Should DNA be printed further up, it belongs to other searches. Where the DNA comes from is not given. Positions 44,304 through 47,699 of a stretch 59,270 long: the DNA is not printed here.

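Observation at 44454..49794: Nuclease-less N6-adenine methyltransferase plus SNF2 helicase two-gene module (candidate non-canonical defence / RM-like system)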

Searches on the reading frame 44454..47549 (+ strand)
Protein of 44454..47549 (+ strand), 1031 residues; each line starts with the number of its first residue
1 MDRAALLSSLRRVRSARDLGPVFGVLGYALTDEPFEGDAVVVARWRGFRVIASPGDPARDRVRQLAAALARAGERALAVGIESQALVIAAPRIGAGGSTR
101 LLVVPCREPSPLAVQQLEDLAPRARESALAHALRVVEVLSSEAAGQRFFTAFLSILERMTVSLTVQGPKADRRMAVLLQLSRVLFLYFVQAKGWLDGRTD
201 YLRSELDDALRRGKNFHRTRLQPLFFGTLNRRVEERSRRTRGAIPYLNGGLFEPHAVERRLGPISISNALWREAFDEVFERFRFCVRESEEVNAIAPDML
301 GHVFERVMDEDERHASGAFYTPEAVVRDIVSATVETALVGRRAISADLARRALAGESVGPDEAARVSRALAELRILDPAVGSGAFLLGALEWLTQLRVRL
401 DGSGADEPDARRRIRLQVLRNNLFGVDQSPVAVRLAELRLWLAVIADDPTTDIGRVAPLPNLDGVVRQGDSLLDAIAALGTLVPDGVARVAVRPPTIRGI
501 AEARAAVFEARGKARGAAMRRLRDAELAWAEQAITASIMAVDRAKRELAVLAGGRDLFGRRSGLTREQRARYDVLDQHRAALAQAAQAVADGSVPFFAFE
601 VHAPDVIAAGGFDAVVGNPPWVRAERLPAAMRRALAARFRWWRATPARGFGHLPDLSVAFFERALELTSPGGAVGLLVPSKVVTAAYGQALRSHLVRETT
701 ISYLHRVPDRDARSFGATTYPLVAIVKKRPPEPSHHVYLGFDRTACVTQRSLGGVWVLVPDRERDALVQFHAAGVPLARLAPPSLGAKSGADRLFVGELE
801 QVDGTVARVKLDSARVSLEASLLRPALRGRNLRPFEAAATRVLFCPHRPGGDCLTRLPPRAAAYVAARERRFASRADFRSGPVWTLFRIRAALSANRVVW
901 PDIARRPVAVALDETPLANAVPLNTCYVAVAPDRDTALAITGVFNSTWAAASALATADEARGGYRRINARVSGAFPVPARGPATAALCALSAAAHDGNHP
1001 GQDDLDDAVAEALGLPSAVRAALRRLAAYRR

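Call 6: search_protein_families(library=pfam, proteins=[window:44454-47549:+], max_evalue=0.01)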
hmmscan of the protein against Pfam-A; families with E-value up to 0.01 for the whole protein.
window:44454-47549:+ (1031 aa): 6 families
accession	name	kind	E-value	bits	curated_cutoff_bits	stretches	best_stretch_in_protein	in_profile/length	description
PF07669.17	Eco57I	-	1.9e-20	74.1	25.3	1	421-706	1-164/171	Eco57I restriction-modification methylase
PF02384.22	N6_Mtase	-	6.1e-10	39.4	20.4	1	297-447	3-104/311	N-6 DNA Methylase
PF20473.4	MmeI_Mtase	-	3.2e-06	26.9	27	1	365-444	13-86/259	MmeI, DNA-methyltransferase domain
PF25120.1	DUF7814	-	4.3e-05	23.7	27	1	219-265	120-167/228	Domain of unknown function (DUF7814)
PF20465.4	MmeI_hel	-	0.0029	18.8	27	0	180-252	7-75/75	MmeI, helicase spacer domain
PF23781.1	Phage_TAC_16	-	0.0081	16.5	27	0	293-335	73-112/114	Phage tail assembly chaperone protein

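Call 7: search_protein_families(library=padloc, proteins=[window:44454-47549:+], max_evalue=0.01)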
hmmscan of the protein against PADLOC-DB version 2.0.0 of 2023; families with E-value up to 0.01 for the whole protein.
window:44454-47549:+ (1031 aa): 63 families (the best 25 are shown)
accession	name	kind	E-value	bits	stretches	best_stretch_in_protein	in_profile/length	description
PDLC03601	REase_MTase_IIG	-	1.3e-45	153.7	1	127-704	189-758/1110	Type IIG restriction enzyme-methyltransferase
PDLC02643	DrmMI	-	4.1e-30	102.4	1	308-682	547-936/1347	DrmMI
PDLC03596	REase_MTase_IIG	-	9e-29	98.1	2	361-474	530-641/1148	Type IIG restriction enzyme-methyltransferase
PDLC03628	REase_MTase_IIG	-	1.3e-26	91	2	133-336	150-357/1100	Type IIG restriction enzyme-methyltransferase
PDLC03604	REase_MTase_IIG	-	2.4e-24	83.5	2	597-732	520-651/1011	Type IIG restriction enzyme-methyltransferase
PDLC03629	REase_MTase_IIG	-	2.6e-22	76.5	2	307-474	372-535/1182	Type IIG restriction enzyme-methyltransferase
PDLC03599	REase_MTase_IIG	-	1.7e-21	73.8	1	226-476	231-467/959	Type IIG restriction enzyme-methyltransferase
PDLC03630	REase_MTase_IIG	-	4e-21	72.6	2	607-728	601-728/1100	Type IIG restriction enzyme-methyltransferase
PDLC03612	REase_MTase_IIG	-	7.4e-21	72.1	2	611-704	806-891/1247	Type IIG restriction enzyme-methyltransferase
PDLC03627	REase_MTase_IIG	-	2.6e-19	66.5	1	293-443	326-481/1136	Type IIG restriction enzyme-methyltransferase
PDLC03313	MTase_II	-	6e-18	62.7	1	609-732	142-257/563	Type II methyltransferase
PDLC03609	REase_MTase_IIG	-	1.6e-16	57.3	2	311-474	367-533/1066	Type IIG restriction enzyme-methyltransferase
PDLC02638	DrmMI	-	3e-16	56.8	2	417-631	668-891/935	DrmMI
PDLC03338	MTase_II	-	5.2e-16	56.5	2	606-711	240-333/604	Type II methyltransferase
PDLC03598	REase_MTase_IIG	-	2.3e-15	53.6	1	171-443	184-435/912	Type IIG restriction enzyme-methyltransferase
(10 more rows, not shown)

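Call 8: search_protein_families(library=ncbifam, proteins=[window:44454-47549:+], max_evalue=0.01)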
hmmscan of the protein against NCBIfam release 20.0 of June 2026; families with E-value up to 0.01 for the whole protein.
window:44454-47549:+ (1031 aa): 6 families
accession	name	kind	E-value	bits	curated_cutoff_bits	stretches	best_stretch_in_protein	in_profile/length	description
NF033455.1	BREX_6_MTaseX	exception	2.9e-14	51.6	900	1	363-443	320-399/1319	BREX-6 system adenine-specific DNA-methyltransferase PglX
NF033451.1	BREX_2_MTaseX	equivalog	6e-13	47.4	400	1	362-475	224-318/1185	BREX-2 system adenine-specific DNA-methyltransferase PglX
NF033452.1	BREX_1_MTaseX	exception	2.3e-11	42.3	500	1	367-735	309-622/1210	BREX-1 system adenine-specific DNA-methyltransferase PglX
NF033454.1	BREX_5_MTaseX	exception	3.6e-08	31.4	900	1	371-442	301-366/1404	BREX-5 system adenine-specific DNA-methyltransferase PglX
TIGR02987.1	met_A_Alw26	exception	3.1e-07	29.5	353.5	1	648-726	165-243/523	Alw26I/Eco31I/Esp3I family type II restriction adenine-specific DNA-methyltransferase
NF047738.1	antiphage_MADS2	equivalog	4.1e-06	25.4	720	0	373-443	333-408/654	methylation-associated defense system DNA methyltransferase MAD2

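Call 9: search_solved_structures(query=window:44454-47549:+, max_evalue=0.01)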
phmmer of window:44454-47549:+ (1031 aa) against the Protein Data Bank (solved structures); distinct sequences matched with E-value up to 0.01: 3.
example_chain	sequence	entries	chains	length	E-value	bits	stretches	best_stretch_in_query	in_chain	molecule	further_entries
7lni_A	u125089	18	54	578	0.0059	17.9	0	612-701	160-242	Site-specific DNA-methyltransferase (adenine-specific)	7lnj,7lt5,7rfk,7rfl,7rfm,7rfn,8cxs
8cxz_A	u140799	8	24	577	0.0061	17.9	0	612-701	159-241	Site-specific DNA-methyltransferase (adenine-specific)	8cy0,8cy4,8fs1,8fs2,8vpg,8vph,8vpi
5hr4_C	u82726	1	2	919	0.0086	17.4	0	223-443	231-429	MmeI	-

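Call 11: find_homologous_proteins(query=window:44454-47549:+, max_evalue=1e-10)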
Query window:44454-47549:+ (1031 aa): 2506 proteins with E <= 1e-10 among 8000 candidates; the best 120 are listed.
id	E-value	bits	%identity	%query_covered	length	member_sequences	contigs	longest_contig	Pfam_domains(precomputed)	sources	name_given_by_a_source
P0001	0.0e+0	2222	99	100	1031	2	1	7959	PF02384.23,PF07669.18,PF20473.5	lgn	-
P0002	0.0e+0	1879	84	99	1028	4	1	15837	PF02384.23,PF07669.18,PF20473.5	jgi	jgi:hypothetical protein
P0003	0.0e+0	1637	74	100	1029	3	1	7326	PF02384.23,PF07669.18,PF20473.5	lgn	-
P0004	0.0e+0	1607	73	100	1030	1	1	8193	PF02384.23,PF07669.18,PF20473.5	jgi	jgi:hypothetical protein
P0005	0.0e+0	1453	68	100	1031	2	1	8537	PF02384.23,PF07669.18,PF20473.5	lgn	-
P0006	0.0e+0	1414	66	100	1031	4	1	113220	PF02384.23,PF07669.18,PF20473.5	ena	-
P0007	0.0e+0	1359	64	100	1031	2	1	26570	PF02384.23,PF07669.18,PF20473.5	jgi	jgi:hypothetical protein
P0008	0.0e+0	1355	65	100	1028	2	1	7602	PF02384.23,PF07669.18,PF20473.5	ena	-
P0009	0.0e+0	1220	59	100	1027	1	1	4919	PF02384.23,PF07669.18,PF20473.5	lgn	-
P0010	0.0e+0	1210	59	100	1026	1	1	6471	PF02384.23,PF07669.18,PF20473.5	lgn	-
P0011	0.0e+0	1201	58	100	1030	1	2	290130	PF02384.23,PF07669.18,PF20473.5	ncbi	-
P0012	0.0e+0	1198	59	100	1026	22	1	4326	PF02384.23,PF07669.18,PF20473.5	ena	-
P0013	0.0e+0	1192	57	97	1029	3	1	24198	PF25120.2,PF02384.23,PF07669.18,PF20473.5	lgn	-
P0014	0.0e+0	1192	58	100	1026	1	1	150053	PF02384.23,PF07669.18,PF20473.5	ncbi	-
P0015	0.0e+0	1189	58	100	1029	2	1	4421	PF02384.23,PF07669.18,PF20473.5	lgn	-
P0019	0.0e+0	1185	58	100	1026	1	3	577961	PF02384.23,PF07669.18,PF20473.5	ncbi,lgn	-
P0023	0.0e+0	1177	59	98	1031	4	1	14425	PF02384.23,PF07669.18,PF20473.5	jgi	-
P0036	0.0e+0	1140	57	100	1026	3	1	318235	PF02384.23,PF07669.18,PF20473.5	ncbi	-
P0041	0.0e+0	1127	55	99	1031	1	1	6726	PF02384.23,PF07669.18,PF20473.5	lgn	-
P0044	0.0e+0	1117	53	99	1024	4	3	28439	PF02384.23,PF07669.18,PF20473.5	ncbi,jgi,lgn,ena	-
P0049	0.0e+0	1107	53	99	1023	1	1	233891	PF25120.2,PF02384.23,PF07669.18,PF20473.5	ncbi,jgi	jgi:hypothetical protein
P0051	0.0e+0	1105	52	100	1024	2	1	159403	PF25120.2,PF20465.5,PF02384.23,PF07669.18,PF20473.5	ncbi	-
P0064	0.0e+0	1086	52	100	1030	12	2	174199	PF25120.2,PF02384.23,PF07669.18,PF20473.5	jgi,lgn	jgi:adenine-specific DNA-methyltransferase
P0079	0.0e+0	1074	55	99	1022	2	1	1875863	PF02384.23,PF07669.18,PF20473.5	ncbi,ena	-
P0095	0.0e+0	1060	53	99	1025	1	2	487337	PF25120.2,PF02384.23,PF07669.18,PF20473.5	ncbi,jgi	jgi:hypothetical protein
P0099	0.0e+0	1056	53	96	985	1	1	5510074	PF25120.2,PF02384.23,PF07669.18,PF20473.5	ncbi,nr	ncbi:MAG: N-6 DNA methylase [Gemmatimonadota bacterium]|nr:MAG: N-6 DNA methylase [Gemmatimonadota b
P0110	0.0e+0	1044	51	99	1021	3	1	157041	PF25120.2,PF02384.23,PF07669.18,PF12950.14,PF20473.5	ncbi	-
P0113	0.0e+0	1041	52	100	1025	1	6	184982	PF25120.2,PF02384.23,PF07669.18,PF20473.5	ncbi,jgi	jgi:hypothetical protein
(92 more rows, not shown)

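Call 13: find_encoding_contigs(protein=P0099, flank=10000, max_places=2)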
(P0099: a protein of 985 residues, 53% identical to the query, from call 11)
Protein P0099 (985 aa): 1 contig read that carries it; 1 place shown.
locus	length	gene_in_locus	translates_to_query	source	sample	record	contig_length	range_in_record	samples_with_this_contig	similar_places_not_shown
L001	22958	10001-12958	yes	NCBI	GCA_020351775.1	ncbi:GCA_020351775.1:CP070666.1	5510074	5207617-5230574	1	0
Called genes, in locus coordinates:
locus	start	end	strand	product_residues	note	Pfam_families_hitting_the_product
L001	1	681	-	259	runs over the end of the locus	PF00106:adh_short, PF13561:adh_short_C2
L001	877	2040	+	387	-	PF02771:Acyl-CoA_dh_N, PF02770:Acyl-CoA_dh_M, PF00441:Acyl-CoA_dh_1, PF22924:ACOX_C_alpha1 (faint), PF08028:Acyl-CoA_dh_2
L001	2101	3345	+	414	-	PF00375:SDF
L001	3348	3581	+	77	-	-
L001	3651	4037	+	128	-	PF10861:DUF2784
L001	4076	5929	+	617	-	PF26549:Tricorn_N, PF00756:Esterase (faint), PF02129:Peptidase_S15, PF00561:Abhydrolase_1 (faint), PF01738:DLH, PF20434:BD-FAE, PF00326:Peptidase_S9, PF12697:Abhydrolase_6, +1 more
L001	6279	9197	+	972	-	PF03109:ABC1 (faint), PF00069:Pkinase, PF07714:PK_Tyr_Ser-Thr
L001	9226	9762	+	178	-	PF04167:DUF402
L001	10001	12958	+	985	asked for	PF25120:DUF7814 (weak), PF02384:N6_Mtase (weak), PF20473:MmeI_Mtase, PF07669:Eco57I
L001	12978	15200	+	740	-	PF04851:ResIII (faint), PF00270:DEAD (weak), PF00176:SNF2-rel_dom, PF00271:Helicase_C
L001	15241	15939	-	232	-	PF01895:PhoU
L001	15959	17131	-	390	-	PF02690:Na_Pi_cotrans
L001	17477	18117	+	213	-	-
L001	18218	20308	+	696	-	PF04389:Peptidase_M28, PF16254:DUF4910 (faint)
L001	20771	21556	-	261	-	PF01640:Peptidase_C10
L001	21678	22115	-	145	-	-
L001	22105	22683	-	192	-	-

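Call 14: find_encoding_contigs(protein=P0079, flank=10000, max_places=2)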
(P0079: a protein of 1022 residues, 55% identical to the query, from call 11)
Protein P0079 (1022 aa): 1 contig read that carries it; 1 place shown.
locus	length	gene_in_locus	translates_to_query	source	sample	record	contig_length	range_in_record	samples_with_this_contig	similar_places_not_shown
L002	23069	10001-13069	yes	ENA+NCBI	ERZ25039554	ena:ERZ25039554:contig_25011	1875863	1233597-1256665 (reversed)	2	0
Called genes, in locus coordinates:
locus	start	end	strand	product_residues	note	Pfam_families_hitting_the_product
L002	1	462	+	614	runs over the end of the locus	PF06271:RDD, PF28475:DUF8413, PF01944:SpoIIM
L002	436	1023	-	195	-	PF00293:NUDIX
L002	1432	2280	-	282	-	PF00561:Abhydrolase_1 (faint), PF12146:Hydrolase_4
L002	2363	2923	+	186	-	-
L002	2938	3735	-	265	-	PF00106:adh_short, PF13561:adh_short_C2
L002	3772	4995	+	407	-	PF00375:SDF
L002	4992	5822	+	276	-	PF03372:Exo_endo_phos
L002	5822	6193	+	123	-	PF10861:DUF2784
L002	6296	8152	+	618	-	PF26549:Tricorn_N, PF05448:AXE1 (faint), PF01738:DLH, PF02129:Peptidase_S15, PF00561:Abhydrolase_1 (faint), PF12697:Abhydrolase_6 (weak), PF20434:BD-FAE, PF00326:Peptidase_S9, +1 more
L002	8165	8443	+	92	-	-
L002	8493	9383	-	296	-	PF13354:Beta-lactamase2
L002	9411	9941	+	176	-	PF04167:DUF402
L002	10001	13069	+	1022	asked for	PF02384:N6_Mtase (faint), PF20473:MmeI_Mtase (weak), PF07669:Eco57I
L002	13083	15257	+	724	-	PF04851:ResIII (faint), PF00176:SNF2-rel_dom (weak), PF00271:Helicase_C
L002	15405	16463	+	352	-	PF04055:Radical_SAM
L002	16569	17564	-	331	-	PF12146:Hydrolase_4 (weak), PF12697:Abhydrolase_6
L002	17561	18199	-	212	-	PF07853:DUF1648, PF13630:SdpI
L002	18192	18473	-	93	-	PF12802:MarR_2 (weak), PF12840:HTH_20, PF01022:HTH_5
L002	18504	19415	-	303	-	PF01904:DUF72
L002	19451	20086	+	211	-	-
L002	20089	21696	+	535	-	PF01145:Band_7, PF15975:Flot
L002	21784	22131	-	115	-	-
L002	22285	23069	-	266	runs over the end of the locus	PF11306:DUF3108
